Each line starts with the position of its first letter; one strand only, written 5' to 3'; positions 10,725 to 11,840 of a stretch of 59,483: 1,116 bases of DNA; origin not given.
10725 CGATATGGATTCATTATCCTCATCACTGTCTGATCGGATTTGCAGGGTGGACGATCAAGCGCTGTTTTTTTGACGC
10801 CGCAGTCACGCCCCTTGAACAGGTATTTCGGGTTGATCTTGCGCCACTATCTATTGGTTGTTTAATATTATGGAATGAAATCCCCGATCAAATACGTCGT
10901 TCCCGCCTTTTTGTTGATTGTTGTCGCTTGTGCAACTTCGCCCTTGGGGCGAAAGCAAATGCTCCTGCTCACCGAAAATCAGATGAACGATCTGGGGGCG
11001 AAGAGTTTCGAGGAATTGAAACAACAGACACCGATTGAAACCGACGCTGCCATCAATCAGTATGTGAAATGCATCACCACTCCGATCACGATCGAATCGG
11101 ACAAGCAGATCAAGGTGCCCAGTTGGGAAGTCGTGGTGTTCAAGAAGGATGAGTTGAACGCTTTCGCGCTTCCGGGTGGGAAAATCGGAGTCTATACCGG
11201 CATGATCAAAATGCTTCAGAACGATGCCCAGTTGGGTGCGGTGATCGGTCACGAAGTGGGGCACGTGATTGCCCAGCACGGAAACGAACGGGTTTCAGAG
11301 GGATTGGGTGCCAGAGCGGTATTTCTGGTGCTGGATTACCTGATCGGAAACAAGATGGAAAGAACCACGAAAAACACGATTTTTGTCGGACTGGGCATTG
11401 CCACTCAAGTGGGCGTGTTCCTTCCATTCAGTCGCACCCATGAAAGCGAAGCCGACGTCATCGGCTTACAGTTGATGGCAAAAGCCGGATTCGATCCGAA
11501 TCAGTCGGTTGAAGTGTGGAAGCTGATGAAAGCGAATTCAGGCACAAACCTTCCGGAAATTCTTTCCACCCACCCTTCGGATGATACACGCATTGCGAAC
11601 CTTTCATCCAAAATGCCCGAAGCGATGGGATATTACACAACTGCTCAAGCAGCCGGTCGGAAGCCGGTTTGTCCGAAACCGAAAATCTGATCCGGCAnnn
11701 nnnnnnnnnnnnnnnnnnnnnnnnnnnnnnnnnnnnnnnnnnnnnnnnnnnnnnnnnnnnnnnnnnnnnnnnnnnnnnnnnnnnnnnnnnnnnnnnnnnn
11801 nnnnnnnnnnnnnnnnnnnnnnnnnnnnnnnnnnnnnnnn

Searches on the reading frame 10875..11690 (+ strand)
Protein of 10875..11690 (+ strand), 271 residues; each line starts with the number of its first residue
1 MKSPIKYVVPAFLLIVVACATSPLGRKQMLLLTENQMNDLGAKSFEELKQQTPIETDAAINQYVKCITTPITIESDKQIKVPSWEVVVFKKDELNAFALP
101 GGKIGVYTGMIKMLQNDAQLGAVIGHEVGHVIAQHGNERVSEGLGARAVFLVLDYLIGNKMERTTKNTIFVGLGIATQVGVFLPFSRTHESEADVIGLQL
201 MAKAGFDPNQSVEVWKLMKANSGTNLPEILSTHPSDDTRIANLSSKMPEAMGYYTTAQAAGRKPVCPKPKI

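Call 101: search_protein_families(library=ncbifam, proteins=[window:10875-11690:+], max_evalue=0.000001)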
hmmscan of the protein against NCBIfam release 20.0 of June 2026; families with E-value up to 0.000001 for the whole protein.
window:10875-11690:+ (271 aa): 3 families
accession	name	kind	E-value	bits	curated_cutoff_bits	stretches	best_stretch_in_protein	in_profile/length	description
NF052400.1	M48_BAM_BepA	equivalog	3.4e-29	102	570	1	27-243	36-253/483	beta-barrel assembly-enhancing protease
NF052399.1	M48_lipo_LoiP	exception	3.4e-19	69.3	365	1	28-247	34-244/247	metalloprotease LoiP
NF003965.0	PRK05457.1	equivalog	1.9e-08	34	245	0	77-132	88-146/285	protease HtpX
